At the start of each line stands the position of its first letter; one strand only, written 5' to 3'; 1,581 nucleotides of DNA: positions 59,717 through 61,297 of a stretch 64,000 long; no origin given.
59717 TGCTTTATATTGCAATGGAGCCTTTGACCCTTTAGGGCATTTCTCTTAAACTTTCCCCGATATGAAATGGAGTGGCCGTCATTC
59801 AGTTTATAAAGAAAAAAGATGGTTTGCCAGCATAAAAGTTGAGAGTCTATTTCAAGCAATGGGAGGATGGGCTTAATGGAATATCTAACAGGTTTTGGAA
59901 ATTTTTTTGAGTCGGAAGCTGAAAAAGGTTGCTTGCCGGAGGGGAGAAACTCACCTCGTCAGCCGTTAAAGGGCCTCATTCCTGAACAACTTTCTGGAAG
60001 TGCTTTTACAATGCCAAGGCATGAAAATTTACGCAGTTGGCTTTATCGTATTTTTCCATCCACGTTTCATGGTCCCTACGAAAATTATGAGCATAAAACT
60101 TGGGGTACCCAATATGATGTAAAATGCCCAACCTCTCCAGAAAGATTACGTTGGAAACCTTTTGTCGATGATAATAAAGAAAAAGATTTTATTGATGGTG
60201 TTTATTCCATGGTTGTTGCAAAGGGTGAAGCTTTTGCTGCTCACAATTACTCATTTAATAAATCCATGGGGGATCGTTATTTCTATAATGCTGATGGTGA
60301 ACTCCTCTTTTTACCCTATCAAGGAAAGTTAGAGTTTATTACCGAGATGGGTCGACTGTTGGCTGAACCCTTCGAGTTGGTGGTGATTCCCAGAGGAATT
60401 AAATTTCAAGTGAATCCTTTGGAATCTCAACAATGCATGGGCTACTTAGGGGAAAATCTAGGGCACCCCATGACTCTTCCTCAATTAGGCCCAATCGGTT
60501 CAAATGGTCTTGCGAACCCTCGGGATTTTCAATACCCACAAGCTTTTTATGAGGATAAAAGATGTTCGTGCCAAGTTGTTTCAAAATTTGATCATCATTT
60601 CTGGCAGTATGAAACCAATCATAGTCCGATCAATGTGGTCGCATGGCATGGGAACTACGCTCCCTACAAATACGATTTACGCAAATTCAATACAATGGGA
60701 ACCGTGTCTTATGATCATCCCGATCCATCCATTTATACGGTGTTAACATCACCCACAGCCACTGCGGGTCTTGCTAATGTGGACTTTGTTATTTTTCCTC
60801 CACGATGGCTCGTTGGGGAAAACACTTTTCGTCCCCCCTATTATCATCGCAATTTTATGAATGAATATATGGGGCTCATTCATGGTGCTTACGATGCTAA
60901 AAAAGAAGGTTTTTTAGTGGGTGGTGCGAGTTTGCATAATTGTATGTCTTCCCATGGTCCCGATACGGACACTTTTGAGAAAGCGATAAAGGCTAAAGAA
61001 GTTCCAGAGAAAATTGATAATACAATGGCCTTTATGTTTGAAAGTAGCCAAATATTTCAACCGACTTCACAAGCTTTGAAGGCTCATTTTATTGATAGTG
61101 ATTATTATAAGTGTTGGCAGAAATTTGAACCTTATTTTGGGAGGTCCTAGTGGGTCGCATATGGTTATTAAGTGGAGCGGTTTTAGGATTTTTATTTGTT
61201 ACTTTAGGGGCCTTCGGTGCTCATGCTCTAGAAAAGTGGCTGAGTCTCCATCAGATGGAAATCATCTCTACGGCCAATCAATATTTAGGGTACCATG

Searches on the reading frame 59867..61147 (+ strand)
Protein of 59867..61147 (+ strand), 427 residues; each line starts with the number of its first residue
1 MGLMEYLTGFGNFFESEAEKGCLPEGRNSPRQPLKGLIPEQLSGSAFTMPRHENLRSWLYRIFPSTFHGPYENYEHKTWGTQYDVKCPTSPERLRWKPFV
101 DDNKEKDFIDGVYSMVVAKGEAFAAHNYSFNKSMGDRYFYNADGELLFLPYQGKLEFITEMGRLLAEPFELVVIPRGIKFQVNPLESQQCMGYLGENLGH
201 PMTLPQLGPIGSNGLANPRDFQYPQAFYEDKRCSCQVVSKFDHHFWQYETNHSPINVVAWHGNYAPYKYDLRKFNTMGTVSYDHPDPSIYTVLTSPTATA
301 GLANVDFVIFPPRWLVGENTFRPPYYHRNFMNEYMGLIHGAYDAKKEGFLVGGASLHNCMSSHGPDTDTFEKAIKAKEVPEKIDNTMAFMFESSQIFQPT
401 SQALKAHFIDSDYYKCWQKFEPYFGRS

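Call 59: search_protein_families(library=pfam, proteins=[window:59867-61147:+], max_evalue=0.00001)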
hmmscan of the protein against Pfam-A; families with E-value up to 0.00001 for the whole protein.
window:59867-61147:+ (427 aa): 2 families
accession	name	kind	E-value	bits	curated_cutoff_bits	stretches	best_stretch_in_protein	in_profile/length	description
PF20510.4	HgmA_N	-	1.4e-101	339.9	20.2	1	5-271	1-273/273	Homogentisate 1,2-dioxygenase N-terminal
PF04209.19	HgmA_C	-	1.2e-77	259.4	21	1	272-421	1-150/153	Homogentisate 1,2-dioxygenase C-terminal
